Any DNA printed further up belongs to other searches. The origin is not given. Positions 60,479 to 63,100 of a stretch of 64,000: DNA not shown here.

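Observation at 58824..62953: AraC regulator fused to a full acetamidase/formamidase domain, divergent from a Tat-exported paralogue of the same enzyme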

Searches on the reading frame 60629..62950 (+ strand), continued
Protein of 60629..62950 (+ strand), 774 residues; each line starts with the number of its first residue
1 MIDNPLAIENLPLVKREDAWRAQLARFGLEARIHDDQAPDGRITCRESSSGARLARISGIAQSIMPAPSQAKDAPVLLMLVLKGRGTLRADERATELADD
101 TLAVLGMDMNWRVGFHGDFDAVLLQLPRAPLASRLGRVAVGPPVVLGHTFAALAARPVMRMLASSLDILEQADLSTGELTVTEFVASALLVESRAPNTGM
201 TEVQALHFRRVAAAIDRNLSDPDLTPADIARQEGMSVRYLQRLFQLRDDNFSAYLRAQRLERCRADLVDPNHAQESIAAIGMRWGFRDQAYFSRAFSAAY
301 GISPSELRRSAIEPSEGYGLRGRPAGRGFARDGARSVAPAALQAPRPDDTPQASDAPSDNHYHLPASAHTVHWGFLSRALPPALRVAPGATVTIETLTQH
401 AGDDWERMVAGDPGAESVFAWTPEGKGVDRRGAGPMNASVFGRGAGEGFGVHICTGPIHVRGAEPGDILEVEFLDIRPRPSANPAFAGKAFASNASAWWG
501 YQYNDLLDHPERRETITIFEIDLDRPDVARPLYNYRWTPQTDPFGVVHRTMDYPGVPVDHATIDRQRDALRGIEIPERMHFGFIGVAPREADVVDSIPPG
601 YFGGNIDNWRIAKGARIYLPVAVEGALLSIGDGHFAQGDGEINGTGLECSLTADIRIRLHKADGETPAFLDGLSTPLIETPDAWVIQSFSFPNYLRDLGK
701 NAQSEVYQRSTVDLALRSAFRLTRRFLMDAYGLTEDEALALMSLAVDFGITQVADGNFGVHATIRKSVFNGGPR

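Call 15: find_related_loci(query=A1, collection=genome_contigs, flank=10000)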
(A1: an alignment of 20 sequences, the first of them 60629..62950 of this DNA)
Query A1 (774 aa) in genome_contigs; peptide patterns used: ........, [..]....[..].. (x = any residue, [..] = any of these).
599 stretches matched a pattern (row limit reached: there are more); 493 encode a relative of the query (tblastn E <= 1e-3); the best 80 are kept; 80 distinct loci.
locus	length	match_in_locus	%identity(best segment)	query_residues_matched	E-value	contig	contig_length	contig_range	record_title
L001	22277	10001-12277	61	1-769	0e+0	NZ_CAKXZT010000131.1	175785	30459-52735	Mesorhizobium escarrei isolate STM5069sample, whole genome shotgun sequence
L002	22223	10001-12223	65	41-771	0e+0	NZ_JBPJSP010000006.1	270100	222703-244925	Azospirillum sp. ST 5-10 ST5-10_scaffold6, whole genome shotgun sequence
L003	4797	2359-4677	58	6-769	0e+0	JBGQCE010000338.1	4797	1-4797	MAG: Bradyrhizobium sp. isolate OBJ2_061818_110_48 k141_2425305_length_4797_cov_9.9884, whole genome shotgun sequence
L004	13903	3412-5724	57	7-769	0e+0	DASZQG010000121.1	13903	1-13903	MAG TPA_asm: Hyphomicrobiaceae bacterium isolate SMAG_U5991 k141_89899, whole genome shotgun sequence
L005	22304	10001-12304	59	8-769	0e+0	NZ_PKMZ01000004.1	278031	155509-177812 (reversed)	Mangrovicella endophytica strain 5T4P-12-1 scaffold_3, whole genome shotgun sequence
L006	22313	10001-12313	58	1-769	0e+0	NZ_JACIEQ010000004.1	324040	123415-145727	Actibacterium naphthalenivorans strain DSM 105040 Ga0373277_04, whole genome shotgun sequence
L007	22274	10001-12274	57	6-770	0e+0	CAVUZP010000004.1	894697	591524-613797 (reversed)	MAG: uncultured Alphaproteobacteria bacterium isolate MFD04212.bin.2.89 genome assembly, contig: contig_4791, whole geno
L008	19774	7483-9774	65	11-773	0e+0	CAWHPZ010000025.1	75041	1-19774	MAG: uncultured Alphaproteobacteria bacterium isolate MFD08497.bin.2.128 genome assembly, contig: contig_198189, whole g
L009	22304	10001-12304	56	4-769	0e+0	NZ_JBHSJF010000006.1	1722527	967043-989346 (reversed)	Flaviflagellibacter deserti strain CGMCC 1.16444 velvet_auto_105_6, whole genome shotgun sequence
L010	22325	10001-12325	57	6-770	0e+0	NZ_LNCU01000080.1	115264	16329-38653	Bradyrhizobium macuxiense strain BR 10303 contig47, whole genome shotgun sequence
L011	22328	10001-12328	57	5-769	0e+0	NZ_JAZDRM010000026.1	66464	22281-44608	Ancylobacter sp. G4_0304 G4_0304_26_length_66464_cov_8.128586, whole genome shotgun sequence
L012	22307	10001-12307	57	3-770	0e+0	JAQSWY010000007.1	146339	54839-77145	MAG: Xanthobacteraceae bacterium isolate L_E1_T20_A_bin.102 scaffold_115, whole genome shotgun sequence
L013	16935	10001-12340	56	5-773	0e+0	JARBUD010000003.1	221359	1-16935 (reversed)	MAG: Xanthobacteraceae bacterium isolate L_E1_T20_C_bin.47 scaffold_65, whole genome shotgun sequence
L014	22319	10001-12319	57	6-772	0e+0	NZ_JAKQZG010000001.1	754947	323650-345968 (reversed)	Jiella sp. LLJ827 1, whole genome shotgun sequence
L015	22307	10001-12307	55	4-770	0e+0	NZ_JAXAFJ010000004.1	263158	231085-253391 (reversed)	Terrihabitans rhizophilus strain PJ23 Scaffold4, whole genome shotgun sequence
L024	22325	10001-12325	55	5-770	0e+0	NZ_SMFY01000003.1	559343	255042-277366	Ancylobacter aquaticus strain DSM 101 Ga0310526_103, whole genome shotgun sequence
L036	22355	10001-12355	48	6-770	0e+0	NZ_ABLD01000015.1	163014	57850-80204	Paraburkholderia graminis C4D1M ctg23, whole genome shotgun sequence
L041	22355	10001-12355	48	6-770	0e+0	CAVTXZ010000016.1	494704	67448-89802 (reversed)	MAG: uncultured beta proteobacterium isolate MFD06714.bin.3.256 genome assembly, contig: contig_31984, whole genome shot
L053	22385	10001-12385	49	6-769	0e+0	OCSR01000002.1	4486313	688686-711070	Burkholderia sp. OK233 genome assembly, contig: Ga0066734_12, whole genome shotgun sequence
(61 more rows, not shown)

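Call 36: predict_structure(alignment_id=A2)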
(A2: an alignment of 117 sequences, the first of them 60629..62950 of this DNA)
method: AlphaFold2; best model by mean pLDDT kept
length: 774 residues; sequences in the alignment: 117
mean_pLDDT: 85.9   pTM: 0.59
mean pLDDT of the five models: 85.9, 85.6, 85.3, 82.5, 81.7
residues with pLDDT >= 90: 498; 70-90: 172; 50-70: 41; < 50: 63
segments of 3 or more residues with pLDDT < 50: 1-3, 196-198, 313-358, 438-442, 444-446
pLDDT, mean of each block of 10 residues (from residue 1): 62 86 94 82 93 96 89 91 95 91 95 96 95 85 84 95 92 94 95 64 81 93 97 96 91 95 92 93 96 94 91 45 28 29 33 48 97 92 97 97 96 97 88 54 48 94 97 98 98 82 53 87 98 95 87 84 93 96 92 82 89 97 97 92 86 98 92 92 94 82 78 91 94 95 95 75 94 67
secondary structure, 60 per line:
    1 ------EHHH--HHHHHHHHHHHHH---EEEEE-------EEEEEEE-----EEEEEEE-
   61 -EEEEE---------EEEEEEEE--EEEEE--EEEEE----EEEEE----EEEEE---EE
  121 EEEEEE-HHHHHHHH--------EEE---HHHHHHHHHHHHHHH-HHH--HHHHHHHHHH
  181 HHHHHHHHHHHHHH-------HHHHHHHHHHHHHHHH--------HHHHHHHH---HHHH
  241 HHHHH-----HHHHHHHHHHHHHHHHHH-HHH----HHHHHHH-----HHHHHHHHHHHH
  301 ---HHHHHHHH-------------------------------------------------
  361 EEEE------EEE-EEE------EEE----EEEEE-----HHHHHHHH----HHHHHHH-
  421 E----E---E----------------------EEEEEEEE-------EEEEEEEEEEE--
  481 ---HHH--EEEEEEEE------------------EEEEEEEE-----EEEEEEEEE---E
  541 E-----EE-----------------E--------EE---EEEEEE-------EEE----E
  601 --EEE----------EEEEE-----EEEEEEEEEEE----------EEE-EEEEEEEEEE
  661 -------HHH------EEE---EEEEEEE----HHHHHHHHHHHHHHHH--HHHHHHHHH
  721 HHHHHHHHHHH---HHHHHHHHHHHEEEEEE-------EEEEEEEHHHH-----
elements in order (helices of 4 or more, strands of 3 or more residues): H13-25 E29-33 E41-47 E53-59 E62-66 E76-83 E86-90 E93-97 E102-106 E111-115 E119-126 H128-135 E144-146 H150-164 H171-194 H202-217 H226-233 H237-245 H251-268 H277-283 H289-300 H304-311 E361-364 E371-373 E375-377 E384-386 E391-395 H401-408 H413-419 E453-460 E468-478 E489-496 E515-522 E528-536 E580-585 E593-595 E603-605 E616-620 E626-636 E647-649 E651-660 E677-679 E683-689 H694-709 H712-731 H735-745 E746-751 E759-765 H766-769

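Call 40: fold_search(model_id=the predicted structure, library=pdb)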
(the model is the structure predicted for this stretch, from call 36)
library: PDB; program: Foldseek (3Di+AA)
matches with E <= 10: 1491; with E <= 0.001: 202
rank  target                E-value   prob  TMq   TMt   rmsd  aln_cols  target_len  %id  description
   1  3b9t_B                9.9e-55  1.00  0.51  0.94   2.2       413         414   55  Crystal structure of predicted acetamidase/formamidase (YP_546212.1) from Methylobacillus flagellatus KT at 1.58 A res (released 2007-11-20)
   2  3b9t_A                7.6e-54  1.00  0.51  0.93   2.2       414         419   55  Crystal structure of predicted acetamidase/formamidase (YP_546212.1) from Methylobacillus flagellatus KT at 1.58 A res (released 2007-11-20)
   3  3b9t_D                1.0e-53  1.00  0.51  0.93   2.2       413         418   55  Crystal structure of predicted acetamidase/formamidase (YP_546212.1) from Methylobacillus flagellatus KT at 1.58 A res (released 2007-11-20)
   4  2ii1_D                7.2e-21  1.00  0.33  0.83   5.7       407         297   21  Crystal structure of Acetamidase (10172637) from Bacillus Halodurans at 1.95 A resolution (released 2006-12-05)
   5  3tkk_A                8.8e-21  1.00  0.33  0.79   5.3       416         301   19  Crystal Structure Analysis of a recombinant predicted acetamidase/ formamidase from the thermophile thermoanaerobacter (released 2011-11-16)
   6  2ii1_A                1.1e-20  1.00  0.33  0.81   6.2       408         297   20  Crystal structure of Acetamidase (10172637) from Bacillus Halodurans at 1.95 A resolution (released 2006-12-05)
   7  2ii1_B                2.0e-20  1.00  0.33  0.82   6.8       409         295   21  Crystal structure of Acetamidase (10172637) from Bacillus Halodurans at 1.95 A resolution (released 2006-12-05)
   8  2ii1_C                2.1e-20  1.00  0.33  0.81   6.2       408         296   20  Crystal structure of Acetamidase (10172637) from Bacillus Halodurans at 1.95 A resolution (released 2006-12-05)
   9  2f4l_C                2.8e-20  1.00  0.32  0.86   5.3       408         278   20  Crystal structure of a putative acetamidase (tm0119) from thermotoga maritima msb8 at 2.50 A resolution (released 2005-12-06)
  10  5ubu_B                6.7e-20  1.00  0.33  0.73   6.7       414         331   20  2.75 Angstrom Resolution Crystal Structure of Acetamidase from Yersinia enterocolitica. (released 2017-01-04)
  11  2f4l_D                7.1e-20  1.00  0.32  0.85   5.4       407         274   21  Crystal structure of a putative acetamidase (tm0119) from thermotoga maritima msb8 at 2.50 A resolution (released 2005-12-06)
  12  5ubu_A                7.9e-20  1.00  0.33  0.73   6.7       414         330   20  2.75 Angstrom Resolution Crystal Structure of Acetamidase from Yersinia enterocolitica. (released 2017-01-04)
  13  2f4l_A                8.8e-20  1.00  0.32  0.87   5.0       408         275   20  Crystal structure of a putative acetamidase (tm0119) from thermotoga maritima msb8 at 2.50 A resolution (released 2005-12-06)
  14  5ubu_D                8.8e-20  1.00  0.33  0.74   6.7       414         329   20  2.75 Angstrom Resolution Crystal Structure of Acetamidase from Yersinia enterocolitica. (released 2017-01-04)
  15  2f4l_B                2.5e-19  1.00  0.32  0.87   5.0       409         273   20  Crystal structure of a putative acetamidase (tm0119) from thermotoga maritima msb8 at 2.50 A resolution (released 2005-12-06)
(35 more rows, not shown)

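Call 44: search_protein_families(library=pfam, proteins=[L053:5601-6776:+, L053:6776-8392:+, L053:12476-12889:+, L036:12498-13400:+, L041:16108-17124:+, L024:8599-9783:-, L024:8054-8653:-, L009:6644-7984:-, L024:5137-6726:-], max_evalue=0.00001)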
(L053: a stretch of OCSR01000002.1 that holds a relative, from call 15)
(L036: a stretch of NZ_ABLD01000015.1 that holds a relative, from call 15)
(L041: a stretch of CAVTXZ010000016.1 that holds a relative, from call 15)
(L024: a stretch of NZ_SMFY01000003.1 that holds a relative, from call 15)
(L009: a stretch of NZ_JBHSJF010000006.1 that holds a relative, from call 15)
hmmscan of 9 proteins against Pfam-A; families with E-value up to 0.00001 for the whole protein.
L053:5601-6776:+ (391 aa): 1 family
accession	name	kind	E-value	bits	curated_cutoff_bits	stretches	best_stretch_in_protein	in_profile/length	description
PF00497.25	SBP_bac_3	-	7.7e-26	90.9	26.4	1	152-375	4-129/132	Bacterial extracellular solute-binding proteins, family 3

L053:6776-8392:+ (538 aa): 4 families
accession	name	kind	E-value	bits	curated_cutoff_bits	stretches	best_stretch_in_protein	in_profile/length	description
PF00005.33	ABC_tran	-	4.5e-37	128.2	25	1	296-453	1-137/137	ABC transporter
PF00528.27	BPD_transp_1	-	3.7e-13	50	26.4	1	31-206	1-176/184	Binding-protein-dependent transport system inner membrane component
PF13304.12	AAA_21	-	8.8e-13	49.4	27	1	414-485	227-300/304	AAA domain, putative AbiEii toxin, Type IV TA system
PF02463.25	SMC_N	-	8.8e-07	29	40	0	344-491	109-205/220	RecF/RecN/SMC N terminal domain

L053:12476-12889:+ (137 aa): 1 family
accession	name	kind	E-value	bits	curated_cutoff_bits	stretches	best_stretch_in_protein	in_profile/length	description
PF01042.26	Ribonuc_L-PSP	-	1.2e-29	103.2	27.3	1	13-130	4-120/121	Endoribonuclease L-PSP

L036:12498-13400:+ (300 aa): 1 family
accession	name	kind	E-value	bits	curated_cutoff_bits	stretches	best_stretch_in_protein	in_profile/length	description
PF01522.26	Polysacc_deac_1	-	4.3e-06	27.2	23.1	1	79-181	22-123/124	Polysaccharide deacetylase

L041:16108-17124:+ (338 aa): 1 family
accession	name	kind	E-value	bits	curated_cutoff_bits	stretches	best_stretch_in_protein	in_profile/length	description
PF00561.26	Abhydrolase_1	-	4.3e-15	56.5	25.8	1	64-314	23-239/245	alpha/beta hydrolase fold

L024:8599-9783:- (394 aa): 1 family
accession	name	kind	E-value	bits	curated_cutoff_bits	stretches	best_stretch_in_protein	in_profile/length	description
PF03480.18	DctP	-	1.4e-51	176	23.4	1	85-353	16-281/286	Bacterial extracellular solute-binding protein, family 7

L024:8054-8653:- (199 aa): 1 family
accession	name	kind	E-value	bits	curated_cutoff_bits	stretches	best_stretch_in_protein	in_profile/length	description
PF04290.18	DctQ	-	9.6e-23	81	28.3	1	47-179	1-130/132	Tripartite ATP-independent periplasmic transporters, DctQ component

L009:6644-7984:- (446 aa): 1 family
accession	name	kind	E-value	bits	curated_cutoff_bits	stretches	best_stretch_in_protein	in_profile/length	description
PF06808.19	DctM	-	7.1e-55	186.9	23.8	1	13-336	2-320/413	Tripartite ATP-independent periplasmic transporter, DctM component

L024:5137-6726:- (529 aa): 1 family
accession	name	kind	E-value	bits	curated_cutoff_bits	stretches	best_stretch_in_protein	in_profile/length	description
PF01019.26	G_glu_transpept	-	1.2e-121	407.5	27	1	25-524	2-512/512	Gamma-glutamyltranspeptidase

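Call 58: find_encoding_contigs(protein=P0004, flank=3000, max_places=2)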
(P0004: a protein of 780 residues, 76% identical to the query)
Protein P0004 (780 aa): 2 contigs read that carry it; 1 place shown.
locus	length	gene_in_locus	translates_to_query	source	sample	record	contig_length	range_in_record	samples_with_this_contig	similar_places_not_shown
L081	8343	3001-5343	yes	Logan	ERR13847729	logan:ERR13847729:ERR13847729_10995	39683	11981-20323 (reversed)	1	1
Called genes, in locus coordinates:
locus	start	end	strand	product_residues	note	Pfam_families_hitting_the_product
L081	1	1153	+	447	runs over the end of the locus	PF01243:PNPOx_N (weak), PF01590:GAF, PF13185:GAF_2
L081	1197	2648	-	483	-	PF03069:FmdA_AmdA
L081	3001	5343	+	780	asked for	PF14525:AraC_binding_2, PF12833:HTH_18, PF00165:HTH_AraC (weak), PF03069:FmdA_AmdA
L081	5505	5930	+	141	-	PF17723:RHH_8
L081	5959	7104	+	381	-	PF00756:Esterase, PF02230:Abhydrolase_2 (weak), PF10503:Esterase_PHB, PF12146:Hydrolase_4 (faint), PF00326:Peptidase_S9 (weak)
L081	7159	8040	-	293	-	-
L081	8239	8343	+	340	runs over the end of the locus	-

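Call 59: find_encoding_contigs(protein=P0003, flank=3000, max_places=2)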
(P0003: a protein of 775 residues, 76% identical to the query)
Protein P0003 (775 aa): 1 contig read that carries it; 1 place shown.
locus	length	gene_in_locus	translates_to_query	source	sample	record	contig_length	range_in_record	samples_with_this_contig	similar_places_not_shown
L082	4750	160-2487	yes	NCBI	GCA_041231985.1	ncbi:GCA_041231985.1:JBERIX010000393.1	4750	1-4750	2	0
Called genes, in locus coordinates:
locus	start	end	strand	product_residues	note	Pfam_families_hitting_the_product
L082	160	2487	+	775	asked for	PF14525:AraC_binding_2, PF12833:HTH_18, PF00165:HTH_AraC (weak), PF03069:FmdA_AmdA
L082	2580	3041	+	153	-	-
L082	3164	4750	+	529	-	?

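Call 60: find_encoding_contigs(protein=P0005, flank=3000, max_places=2)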
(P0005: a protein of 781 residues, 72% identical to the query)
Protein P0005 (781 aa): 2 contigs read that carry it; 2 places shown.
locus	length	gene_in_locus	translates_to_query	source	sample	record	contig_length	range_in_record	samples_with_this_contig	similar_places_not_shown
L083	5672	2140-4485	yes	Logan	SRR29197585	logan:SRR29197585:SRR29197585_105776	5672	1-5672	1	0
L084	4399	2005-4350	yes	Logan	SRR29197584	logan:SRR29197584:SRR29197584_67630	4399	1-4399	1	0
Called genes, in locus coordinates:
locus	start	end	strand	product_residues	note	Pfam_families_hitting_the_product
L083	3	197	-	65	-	?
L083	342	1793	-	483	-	PF03069:FmdA_AmdA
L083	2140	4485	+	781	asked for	PF14525:AraC_binding_2, PF00165:HTH_AraC (faint), PF12833:HTH_18, PF03069:FmdA_AmdA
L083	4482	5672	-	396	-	?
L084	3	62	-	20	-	?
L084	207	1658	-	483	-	PF03069:FmdA_AmdA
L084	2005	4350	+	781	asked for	PF14525:AraC_binding_2, PF00165:HTH_AraC (faint), PF12833:HTH_18, PF03069:FmdA_AmdA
